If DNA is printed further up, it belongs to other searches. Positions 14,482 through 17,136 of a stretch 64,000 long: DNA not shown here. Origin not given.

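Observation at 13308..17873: Uncharacterised glycyl radical enzyme operon (activase - GRE - FGGY sugar kinase) with atypical Gly and Cys loops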

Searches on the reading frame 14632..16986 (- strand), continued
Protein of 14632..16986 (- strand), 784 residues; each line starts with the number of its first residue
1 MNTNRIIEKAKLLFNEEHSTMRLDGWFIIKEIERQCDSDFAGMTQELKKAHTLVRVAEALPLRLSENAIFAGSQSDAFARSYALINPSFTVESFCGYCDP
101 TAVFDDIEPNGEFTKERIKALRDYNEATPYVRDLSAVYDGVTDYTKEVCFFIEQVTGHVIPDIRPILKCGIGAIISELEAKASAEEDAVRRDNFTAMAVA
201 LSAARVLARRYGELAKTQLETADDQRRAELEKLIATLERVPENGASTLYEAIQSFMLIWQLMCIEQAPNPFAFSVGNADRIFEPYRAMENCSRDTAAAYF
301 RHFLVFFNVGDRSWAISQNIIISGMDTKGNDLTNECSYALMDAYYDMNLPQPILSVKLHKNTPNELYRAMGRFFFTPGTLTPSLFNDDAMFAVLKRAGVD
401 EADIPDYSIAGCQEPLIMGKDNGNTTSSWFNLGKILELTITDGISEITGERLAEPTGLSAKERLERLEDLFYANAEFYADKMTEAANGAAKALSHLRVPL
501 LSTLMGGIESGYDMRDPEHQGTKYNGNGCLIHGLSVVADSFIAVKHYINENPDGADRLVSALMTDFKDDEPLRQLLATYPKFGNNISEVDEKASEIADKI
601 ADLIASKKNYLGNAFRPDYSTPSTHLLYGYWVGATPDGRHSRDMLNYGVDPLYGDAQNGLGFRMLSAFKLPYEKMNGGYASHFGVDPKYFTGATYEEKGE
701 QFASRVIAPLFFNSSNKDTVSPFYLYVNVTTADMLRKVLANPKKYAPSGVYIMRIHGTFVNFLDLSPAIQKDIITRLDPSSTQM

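Call 35: search_solved_structures(query=A1, max_evalue=1e-10, show_alignments=5)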
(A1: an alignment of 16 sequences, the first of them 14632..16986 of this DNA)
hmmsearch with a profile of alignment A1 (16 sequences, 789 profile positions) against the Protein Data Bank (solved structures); distinct sequences matched with E-value up to 1e-10: 35.
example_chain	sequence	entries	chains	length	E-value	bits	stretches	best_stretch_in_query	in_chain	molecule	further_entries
1r8w_A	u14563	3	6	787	1.2e-82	281.5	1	43-782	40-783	glycerol dehydratase | B12-independent glycerol dehydratase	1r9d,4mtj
2f3o_A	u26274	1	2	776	6.8e-72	245.9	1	149-783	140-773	pyruvate formate-lyase 2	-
9rco_A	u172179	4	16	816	1e-69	238.7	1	40-783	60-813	Glycyl radical protein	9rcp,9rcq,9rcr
6vxc_A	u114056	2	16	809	2.3e-62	214.3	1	155-783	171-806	Trans-4-hydroxy-L-proline dehydratase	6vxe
5i2a_A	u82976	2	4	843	1.5e-60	208.3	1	40-573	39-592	Diol-dehydratase | Diol dehydratase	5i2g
8id0_A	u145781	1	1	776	9.3e-60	205.7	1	11-784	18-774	formate C-acetyltransferase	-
8id1_A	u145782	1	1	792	4.1e-58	200.3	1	167-782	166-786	Formate C-acetyltransferase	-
8yjo_A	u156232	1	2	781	3.8e-57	197.1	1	112-782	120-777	Probable dehydratase PflD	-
9f3w_A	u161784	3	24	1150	1.1e-56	195.6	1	173-782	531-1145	Choline trimethylamine-lyase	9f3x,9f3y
8iof_A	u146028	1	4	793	8.2e-55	189.4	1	46-784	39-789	Benzylsuccinate synthase alpha subunit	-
7vua_A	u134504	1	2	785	8.4e-55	189.3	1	159-781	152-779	HplG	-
5fay_A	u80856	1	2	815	3.6e-51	177.3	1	168-694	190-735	Choline trimethylamine-lyase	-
9ht9_A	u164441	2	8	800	5.1e-51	176.8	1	172-694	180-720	Choline trimethylamine-lyase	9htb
9r0v_A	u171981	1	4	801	5.2e-51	176.8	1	172-694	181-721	Choline trimethylamine-lyase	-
6vue_A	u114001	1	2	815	5.6e-51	176.7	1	172-694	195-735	Choline trimethylamine-lyase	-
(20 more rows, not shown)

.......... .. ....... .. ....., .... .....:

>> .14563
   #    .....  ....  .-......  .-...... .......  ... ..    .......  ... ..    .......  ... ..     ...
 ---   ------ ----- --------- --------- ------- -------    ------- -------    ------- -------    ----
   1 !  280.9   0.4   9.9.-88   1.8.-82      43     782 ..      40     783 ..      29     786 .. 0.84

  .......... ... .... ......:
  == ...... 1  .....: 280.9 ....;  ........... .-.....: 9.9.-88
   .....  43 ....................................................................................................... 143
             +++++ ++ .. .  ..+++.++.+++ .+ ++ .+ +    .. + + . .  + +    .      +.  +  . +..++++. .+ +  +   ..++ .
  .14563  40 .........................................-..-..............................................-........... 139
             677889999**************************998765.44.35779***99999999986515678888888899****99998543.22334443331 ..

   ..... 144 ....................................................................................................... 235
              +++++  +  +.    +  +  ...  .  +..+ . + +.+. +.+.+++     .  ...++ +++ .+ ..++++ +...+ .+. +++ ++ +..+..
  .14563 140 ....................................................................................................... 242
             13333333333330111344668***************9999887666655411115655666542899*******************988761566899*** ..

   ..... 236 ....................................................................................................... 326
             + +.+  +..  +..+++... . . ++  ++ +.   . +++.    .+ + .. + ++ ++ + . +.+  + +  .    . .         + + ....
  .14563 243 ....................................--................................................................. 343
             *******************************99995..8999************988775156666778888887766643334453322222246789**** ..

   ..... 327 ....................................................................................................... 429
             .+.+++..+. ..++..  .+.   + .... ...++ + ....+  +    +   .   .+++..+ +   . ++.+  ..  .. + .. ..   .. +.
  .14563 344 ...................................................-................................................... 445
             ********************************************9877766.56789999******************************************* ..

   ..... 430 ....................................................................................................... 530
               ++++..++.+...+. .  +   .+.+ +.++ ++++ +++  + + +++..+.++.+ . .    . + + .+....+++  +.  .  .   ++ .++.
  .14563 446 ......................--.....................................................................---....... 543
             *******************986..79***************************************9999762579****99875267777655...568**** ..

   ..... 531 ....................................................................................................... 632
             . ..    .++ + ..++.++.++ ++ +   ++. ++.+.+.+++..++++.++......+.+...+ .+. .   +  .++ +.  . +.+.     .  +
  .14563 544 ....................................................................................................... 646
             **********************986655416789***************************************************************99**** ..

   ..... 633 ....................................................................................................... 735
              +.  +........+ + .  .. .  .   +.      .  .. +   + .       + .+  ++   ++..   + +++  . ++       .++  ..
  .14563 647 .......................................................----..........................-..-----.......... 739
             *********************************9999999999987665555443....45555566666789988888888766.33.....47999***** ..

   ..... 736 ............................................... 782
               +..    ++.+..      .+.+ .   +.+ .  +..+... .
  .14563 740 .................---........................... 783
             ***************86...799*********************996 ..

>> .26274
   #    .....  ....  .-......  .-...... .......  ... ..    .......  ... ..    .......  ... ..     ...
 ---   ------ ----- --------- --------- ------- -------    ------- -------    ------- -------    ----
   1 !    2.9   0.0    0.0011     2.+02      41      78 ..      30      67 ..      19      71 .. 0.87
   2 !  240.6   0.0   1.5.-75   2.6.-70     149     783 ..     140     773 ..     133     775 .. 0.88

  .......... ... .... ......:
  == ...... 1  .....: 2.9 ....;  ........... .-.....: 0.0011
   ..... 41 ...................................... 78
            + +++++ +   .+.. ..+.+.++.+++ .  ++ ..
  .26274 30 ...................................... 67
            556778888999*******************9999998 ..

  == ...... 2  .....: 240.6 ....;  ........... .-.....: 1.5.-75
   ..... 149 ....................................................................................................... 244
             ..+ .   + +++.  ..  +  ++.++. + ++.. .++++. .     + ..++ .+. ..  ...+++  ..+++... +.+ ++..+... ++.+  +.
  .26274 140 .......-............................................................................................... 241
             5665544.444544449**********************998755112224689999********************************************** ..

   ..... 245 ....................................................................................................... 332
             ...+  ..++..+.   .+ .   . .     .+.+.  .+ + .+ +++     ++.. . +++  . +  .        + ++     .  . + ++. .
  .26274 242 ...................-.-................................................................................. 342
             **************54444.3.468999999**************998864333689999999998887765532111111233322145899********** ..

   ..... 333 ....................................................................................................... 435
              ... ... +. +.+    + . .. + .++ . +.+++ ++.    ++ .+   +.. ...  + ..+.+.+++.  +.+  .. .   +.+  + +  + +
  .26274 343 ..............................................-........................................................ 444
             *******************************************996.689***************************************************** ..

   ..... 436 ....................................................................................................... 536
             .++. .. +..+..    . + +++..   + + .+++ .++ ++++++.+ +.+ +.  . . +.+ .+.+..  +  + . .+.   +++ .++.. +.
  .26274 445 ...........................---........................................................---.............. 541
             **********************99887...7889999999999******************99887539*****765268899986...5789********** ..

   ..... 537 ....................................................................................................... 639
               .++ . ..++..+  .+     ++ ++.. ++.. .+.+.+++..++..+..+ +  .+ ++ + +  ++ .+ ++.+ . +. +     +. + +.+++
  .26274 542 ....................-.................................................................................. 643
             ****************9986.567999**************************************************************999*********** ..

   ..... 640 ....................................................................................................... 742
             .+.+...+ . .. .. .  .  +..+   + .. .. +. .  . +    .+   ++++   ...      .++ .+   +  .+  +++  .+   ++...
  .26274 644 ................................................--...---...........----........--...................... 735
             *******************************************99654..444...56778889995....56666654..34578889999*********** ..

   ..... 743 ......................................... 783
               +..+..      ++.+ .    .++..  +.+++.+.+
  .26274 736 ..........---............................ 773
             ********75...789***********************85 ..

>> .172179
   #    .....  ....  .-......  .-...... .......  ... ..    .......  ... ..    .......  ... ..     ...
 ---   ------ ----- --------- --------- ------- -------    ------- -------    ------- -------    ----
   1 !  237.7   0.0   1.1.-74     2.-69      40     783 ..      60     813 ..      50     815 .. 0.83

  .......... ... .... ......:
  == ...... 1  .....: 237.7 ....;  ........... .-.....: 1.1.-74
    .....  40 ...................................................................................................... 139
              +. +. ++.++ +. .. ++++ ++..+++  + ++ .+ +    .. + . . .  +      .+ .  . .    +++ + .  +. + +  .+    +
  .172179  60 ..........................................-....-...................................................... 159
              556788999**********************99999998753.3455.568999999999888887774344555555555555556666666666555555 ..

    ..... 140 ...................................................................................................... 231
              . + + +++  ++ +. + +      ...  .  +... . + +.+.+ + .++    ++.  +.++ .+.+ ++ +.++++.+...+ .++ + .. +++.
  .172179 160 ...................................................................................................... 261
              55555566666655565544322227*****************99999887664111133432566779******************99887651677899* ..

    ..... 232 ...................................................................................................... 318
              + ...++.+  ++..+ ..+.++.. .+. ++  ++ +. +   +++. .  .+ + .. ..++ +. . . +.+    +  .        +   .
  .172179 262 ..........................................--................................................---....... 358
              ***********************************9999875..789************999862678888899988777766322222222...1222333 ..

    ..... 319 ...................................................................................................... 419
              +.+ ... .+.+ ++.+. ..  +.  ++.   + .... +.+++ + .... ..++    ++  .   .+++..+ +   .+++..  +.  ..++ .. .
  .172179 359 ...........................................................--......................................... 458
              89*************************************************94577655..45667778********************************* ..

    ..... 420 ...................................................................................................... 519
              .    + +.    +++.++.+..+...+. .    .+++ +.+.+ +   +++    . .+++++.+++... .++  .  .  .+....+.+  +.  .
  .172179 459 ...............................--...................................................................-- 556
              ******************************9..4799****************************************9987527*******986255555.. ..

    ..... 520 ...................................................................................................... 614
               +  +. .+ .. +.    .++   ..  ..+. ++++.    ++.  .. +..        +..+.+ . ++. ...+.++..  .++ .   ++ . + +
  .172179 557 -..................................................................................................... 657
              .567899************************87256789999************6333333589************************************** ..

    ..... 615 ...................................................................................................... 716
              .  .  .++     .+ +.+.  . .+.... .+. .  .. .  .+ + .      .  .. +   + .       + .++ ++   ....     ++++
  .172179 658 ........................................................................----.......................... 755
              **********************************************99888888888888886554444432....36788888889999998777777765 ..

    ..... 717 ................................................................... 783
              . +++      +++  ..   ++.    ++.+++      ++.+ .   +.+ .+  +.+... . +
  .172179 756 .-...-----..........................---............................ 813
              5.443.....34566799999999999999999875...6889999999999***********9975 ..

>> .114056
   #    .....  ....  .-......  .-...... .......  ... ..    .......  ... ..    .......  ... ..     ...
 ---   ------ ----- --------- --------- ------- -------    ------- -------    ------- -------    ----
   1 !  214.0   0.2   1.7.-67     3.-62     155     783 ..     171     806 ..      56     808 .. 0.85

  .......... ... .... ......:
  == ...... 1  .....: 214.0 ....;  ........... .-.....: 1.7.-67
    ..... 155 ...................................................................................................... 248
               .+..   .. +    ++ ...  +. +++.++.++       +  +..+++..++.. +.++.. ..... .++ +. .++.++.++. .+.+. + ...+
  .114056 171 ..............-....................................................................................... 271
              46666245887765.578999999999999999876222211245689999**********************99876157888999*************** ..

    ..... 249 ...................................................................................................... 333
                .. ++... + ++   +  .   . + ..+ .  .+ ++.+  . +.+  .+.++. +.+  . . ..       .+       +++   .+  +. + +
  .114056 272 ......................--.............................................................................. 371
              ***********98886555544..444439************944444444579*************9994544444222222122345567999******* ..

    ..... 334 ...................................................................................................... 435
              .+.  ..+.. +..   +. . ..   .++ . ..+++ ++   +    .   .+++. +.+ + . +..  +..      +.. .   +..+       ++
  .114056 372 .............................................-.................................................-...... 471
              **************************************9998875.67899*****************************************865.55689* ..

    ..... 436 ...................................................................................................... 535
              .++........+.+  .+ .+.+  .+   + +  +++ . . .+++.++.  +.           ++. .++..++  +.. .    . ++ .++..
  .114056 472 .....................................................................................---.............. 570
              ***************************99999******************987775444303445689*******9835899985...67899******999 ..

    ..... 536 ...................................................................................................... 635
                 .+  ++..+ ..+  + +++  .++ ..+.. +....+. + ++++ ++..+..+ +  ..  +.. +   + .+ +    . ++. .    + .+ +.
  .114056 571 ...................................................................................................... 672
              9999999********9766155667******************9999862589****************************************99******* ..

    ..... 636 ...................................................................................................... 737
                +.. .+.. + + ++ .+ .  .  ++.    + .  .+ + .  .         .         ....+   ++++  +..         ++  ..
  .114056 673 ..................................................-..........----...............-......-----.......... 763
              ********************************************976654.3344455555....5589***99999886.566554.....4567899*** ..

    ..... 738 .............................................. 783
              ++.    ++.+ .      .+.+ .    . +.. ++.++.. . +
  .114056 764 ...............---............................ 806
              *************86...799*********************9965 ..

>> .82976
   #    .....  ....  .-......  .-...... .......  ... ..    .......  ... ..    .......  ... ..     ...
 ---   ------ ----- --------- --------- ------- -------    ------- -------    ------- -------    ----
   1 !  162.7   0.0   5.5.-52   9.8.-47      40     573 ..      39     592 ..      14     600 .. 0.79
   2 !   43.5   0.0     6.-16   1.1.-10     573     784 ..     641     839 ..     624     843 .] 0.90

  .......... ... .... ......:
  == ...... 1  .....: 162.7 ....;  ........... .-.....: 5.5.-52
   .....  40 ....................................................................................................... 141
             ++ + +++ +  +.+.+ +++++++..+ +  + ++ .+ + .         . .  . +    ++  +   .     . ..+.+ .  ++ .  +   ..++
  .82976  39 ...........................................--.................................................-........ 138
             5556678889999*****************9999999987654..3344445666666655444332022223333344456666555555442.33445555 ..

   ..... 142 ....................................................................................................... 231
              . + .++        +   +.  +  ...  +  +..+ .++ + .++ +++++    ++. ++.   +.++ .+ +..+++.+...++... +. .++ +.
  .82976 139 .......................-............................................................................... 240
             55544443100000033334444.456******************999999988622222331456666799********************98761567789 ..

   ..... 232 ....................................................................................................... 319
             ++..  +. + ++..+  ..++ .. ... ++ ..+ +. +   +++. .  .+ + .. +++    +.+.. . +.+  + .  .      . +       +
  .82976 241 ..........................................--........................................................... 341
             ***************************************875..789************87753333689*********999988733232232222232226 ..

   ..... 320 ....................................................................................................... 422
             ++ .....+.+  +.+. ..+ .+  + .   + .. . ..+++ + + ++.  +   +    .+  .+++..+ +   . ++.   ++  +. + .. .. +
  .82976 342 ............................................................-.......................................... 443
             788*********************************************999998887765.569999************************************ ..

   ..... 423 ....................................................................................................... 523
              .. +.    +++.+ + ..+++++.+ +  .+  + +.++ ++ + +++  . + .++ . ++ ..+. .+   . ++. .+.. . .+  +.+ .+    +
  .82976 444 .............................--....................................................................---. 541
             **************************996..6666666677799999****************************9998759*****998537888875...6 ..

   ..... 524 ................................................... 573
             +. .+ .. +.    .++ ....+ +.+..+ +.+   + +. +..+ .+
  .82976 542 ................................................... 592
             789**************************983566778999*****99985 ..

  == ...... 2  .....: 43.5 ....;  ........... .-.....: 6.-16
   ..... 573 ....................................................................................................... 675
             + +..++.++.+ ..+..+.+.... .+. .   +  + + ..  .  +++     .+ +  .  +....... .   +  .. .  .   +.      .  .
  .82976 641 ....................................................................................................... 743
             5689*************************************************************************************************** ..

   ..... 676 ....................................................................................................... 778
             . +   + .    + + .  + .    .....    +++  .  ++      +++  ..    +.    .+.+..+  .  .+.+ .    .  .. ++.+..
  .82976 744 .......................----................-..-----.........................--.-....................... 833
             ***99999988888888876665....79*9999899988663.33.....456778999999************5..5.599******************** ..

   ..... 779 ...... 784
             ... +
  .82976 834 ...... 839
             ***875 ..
